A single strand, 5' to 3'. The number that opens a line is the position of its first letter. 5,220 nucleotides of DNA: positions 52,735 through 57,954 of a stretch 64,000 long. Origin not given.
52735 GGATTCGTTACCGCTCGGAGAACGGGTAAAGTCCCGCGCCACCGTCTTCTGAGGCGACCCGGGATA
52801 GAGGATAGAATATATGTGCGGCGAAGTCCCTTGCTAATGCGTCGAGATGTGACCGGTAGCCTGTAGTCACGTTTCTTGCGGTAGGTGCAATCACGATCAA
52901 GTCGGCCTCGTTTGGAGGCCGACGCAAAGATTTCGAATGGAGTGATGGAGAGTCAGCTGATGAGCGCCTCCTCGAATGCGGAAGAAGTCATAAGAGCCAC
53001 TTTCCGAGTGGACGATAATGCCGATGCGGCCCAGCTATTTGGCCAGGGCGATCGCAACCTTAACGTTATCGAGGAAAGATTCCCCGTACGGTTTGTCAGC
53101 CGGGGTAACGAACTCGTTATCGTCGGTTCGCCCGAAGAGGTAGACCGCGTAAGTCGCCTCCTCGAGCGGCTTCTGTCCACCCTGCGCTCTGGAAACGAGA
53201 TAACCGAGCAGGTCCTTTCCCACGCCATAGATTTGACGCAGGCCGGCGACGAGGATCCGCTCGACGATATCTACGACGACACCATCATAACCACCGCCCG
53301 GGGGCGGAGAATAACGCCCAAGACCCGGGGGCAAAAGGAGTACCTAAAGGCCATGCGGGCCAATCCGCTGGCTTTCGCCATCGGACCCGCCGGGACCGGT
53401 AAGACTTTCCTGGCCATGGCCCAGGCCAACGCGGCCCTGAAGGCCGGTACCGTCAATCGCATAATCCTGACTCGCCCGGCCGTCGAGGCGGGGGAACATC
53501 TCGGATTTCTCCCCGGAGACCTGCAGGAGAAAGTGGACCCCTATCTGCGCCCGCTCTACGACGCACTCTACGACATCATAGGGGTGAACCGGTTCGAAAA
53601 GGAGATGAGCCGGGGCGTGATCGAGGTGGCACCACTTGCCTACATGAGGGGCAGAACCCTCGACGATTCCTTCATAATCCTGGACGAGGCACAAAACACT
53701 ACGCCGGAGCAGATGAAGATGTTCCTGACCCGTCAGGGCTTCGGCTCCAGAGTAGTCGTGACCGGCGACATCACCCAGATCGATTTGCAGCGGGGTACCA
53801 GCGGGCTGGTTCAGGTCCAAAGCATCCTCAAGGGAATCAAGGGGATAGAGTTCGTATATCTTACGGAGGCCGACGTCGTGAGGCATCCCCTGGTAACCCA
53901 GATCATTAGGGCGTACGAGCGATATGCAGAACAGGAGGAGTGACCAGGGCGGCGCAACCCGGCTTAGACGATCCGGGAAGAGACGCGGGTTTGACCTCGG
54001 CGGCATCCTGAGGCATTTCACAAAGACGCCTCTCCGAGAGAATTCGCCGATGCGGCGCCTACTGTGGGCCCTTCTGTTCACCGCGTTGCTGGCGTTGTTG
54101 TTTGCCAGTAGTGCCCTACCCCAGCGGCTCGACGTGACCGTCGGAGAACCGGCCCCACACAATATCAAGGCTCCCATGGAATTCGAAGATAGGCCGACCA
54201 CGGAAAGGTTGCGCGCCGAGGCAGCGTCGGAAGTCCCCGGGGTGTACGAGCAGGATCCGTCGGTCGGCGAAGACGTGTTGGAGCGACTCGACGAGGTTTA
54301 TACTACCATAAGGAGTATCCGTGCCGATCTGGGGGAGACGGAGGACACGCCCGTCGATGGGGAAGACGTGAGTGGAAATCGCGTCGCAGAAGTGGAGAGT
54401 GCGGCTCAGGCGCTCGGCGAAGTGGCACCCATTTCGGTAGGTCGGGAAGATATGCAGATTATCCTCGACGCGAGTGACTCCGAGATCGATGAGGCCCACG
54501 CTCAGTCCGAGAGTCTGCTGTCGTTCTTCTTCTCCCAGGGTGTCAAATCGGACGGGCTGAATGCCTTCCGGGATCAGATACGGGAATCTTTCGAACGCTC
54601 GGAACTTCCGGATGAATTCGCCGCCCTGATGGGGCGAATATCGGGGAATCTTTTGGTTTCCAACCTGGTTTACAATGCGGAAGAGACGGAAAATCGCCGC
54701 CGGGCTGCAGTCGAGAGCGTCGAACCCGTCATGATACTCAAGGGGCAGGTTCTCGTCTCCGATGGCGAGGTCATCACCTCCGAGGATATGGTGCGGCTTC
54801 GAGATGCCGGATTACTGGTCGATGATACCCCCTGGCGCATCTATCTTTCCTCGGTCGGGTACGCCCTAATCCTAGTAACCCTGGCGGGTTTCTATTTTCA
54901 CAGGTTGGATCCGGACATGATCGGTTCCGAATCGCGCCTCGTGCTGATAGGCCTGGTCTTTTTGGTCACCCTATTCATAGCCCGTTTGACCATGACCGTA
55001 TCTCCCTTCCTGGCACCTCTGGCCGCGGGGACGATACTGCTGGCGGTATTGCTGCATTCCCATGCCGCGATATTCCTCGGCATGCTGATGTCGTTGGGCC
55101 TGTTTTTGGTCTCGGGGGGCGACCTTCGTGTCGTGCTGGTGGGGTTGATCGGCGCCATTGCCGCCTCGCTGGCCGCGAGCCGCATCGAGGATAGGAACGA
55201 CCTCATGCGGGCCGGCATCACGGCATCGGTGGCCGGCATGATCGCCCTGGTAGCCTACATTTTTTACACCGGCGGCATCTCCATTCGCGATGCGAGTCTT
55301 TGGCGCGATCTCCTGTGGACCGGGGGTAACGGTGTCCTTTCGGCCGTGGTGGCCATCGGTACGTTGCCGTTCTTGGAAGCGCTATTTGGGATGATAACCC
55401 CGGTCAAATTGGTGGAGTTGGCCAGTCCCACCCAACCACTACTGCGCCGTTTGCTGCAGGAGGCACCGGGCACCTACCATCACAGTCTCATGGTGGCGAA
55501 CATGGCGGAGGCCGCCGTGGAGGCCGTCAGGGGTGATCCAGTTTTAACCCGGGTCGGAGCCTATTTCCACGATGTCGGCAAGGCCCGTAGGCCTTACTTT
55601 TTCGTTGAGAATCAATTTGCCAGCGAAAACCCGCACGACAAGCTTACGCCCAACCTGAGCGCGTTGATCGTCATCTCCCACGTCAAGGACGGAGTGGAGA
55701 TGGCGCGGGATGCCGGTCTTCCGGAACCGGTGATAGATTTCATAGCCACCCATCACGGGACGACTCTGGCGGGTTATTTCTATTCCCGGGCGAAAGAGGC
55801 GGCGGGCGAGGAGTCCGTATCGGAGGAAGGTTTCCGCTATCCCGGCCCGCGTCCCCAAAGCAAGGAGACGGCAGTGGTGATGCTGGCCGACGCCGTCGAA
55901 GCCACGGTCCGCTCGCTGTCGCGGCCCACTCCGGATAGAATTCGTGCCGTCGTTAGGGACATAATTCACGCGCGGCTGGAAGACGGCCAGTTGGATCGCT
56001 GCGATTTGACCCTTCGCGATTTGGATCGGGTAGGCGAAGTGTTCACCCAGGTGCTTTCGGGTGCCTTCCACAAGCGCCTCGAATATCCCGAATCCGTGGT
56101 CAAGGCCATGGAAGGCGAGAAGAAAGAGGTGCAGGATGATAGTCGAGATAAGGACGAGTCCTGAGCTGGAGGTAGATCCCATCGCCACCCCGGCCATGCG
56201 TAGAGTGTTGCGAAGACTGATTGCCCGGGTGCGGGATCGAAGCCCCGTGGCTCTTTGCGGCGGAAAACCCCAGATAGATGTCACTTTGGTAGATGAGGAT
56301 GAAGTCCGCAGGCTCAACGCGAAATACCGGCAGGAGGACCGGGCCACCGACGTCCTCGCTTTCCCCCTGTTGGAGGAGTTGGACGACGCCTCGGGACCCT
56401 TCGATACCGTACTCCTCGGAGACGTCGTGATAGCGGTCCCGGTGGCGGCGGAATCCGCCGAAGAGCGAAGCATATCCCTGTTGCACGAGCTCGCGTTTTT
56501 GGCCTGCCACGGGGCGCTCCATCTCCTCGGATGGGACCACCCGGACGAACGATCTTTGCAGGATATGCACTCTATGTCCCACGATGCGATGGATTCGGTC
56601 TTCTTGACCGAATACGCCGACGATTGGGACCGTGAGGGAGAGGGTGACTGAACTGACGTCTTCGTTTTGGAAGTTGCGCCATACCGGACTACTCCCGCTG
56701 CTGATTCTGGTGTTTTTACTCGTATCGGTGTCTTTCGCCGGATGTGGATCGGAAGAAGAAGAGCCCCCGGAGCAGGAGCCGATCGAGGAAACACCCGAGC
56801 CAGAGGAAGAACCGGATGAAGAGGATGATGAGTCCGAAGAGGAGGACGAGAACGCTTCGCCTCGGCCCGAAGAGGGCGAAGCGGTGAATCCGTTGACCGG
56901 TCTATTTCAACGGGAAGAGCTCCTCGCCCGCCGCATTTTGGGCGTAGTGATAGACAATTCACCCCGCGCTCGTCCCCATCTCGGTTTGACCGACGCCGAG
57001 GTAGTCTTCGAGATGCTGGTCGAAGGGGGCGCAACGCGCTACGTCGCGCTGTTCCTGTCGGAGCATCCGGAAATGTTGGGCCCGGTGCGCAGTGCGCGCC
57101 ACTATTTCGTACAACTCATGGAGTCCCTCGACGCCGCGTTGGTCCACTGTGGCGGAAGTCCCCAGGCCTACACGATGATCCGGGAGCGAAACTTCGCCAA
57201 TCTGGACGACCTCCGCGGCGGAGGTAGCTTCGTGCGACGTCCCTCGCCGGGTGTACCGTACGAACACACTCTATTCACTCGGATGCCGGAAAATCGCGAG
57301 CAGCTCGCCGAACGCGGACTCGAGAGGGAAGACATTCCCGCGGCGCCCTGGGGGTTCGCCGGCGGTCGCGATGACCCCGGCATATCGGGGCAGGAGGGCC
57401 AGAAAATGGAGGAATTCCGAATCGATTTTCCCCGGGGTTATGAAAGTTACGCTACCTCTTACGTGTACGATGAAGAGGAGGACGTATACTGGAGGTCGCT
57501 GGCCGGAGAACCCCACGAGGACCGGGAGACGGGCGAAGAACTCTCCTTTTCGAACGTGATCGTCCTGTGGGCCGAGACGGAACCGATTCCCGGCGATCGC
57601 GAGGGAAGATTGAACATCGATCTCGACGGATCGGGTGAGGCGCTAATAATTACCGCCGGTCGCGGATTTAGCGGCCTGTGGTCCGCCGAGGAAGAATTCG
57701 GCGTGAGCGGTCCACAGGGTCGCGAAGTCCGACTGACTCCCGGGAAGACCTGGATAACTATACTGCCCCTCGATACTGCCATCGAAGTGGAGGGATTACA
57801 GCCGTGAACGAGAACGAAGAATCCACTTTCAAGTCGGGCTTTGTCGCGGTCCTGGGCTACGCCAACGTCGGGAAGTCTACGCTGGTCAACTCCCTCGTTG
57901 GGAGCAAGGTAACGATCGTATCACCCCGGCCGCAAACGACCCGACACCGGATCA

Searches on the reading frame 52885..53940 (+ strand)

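Call 22: search_protein_families(library=pfam, proteins=[window:52885-53940:+], max_evalue=0.00001)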
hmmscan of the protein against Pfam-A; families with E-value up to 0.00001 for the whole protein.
window:52885-53940:+ (352 aa): 3 families
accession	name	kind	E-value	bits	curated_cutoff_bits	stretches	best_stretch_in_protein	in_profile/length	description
PF02562.22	PhoH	-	1.3e-93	312.6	27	1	143-345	2-205/205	PhoH-like protein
PF13604.12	AAA_30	-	7.6e-08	32.7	27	1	148-299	4-128/191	AAA domain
PF13245.12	AAA_19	-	6.5e-07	30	25.1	1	150-299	1-129/134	AAA domain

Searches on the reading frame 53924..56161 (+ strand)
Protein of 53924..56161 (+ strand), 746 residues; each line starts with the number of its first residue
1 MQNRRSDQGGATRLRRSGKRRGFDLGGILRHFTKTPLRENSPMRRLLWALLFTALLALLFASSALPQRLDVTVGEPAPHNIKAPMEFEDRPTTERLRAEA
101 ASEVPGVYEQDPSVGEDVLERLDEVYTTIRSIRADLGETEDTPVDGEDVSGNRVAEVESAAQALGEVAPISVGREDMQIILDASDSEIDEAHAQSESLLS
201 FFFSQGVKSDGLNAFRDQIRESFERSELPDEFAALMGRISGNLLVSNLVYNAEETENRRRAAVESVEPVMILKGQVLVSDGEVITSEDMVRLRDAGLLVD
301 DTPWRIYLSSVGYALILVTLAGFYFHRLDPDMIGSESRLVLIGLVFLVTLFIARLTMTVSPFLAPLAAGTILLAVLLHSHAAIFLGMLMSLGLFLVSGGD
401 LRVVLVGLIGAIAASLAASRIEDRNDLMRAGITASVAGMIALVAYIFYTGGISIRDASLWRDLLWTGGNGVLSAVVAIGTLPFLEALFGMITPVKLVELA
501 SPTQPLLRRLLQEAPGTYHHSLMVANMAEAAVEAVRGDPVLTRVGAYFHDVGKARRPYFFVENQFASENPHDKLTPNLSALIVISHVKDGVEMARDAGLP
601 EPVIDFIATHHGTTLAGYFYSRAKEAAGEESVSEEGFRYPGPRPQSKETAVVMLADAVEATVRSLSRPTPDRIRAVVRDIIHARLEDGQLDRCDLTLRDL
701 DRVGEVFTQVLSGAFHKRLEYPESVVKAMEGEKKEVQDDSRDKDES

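Call 72: search_protein_families(library=pfam, proteins=[window:53924-56161:+], max_evalue=0.001)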
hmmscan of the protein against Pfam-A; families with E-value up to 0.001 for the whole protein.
window:53924-56161:+ (746 aa): 3 families
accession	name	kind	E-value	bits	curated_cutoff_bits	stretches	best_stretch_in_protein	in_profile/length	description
PF07697.16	7TMR-HDED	-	1.1e-48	166.7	27.6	1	73-298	2-223/224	7TM-HD extracellular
PF07698.17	7TM-7TMR_HD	-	4.7e-32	111.9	29.4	1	304-492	1-190/190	7TM receptor with intracellular HD hydrolase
PF01966.28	HD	-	1.2e-17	64.6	22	1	517-660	1-115/116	HD domain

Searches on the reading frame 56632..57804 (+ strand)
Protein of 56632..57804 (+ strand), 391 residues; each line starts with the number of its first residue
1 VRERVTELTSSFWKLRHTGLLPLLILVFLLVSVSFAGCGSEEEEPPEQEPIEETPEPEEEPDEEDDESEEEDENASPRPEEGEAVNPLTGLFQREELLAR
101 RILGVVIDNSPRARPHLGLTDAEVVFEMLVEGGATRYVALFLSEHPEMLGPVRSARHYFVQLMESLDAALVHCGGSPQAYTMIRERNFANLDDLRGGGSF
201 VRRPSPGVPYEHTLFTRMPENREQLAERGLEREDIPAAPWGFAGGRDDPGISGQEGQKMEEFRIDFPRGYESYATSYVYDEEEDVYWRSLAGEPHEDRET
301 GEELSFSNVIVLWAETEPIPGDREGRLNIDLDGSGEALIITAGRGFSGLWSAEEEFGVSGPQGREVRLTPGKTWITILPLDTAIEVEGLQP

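Call 22: search_protein_families(library=pfam, proteins=[window:56632-57804:+], max_evalue=0.00001)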
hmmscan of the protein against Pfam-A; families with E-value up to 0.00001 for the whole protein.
window:56632-57804:+ (391 aa): 2 families
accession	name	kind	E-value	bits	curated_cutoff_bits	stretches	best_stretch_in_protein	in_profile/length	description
PF11258.13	DUF3048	-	3e-37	128.5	25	1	88-229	1-146/148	Protein of unknown function (DUF3048) N-terminal domain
PF17479.7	DUF3048_C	-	1.6e-22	80.5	25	1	270-375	5-114/114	Protein of unknown function (DUF3048) C-terminal domain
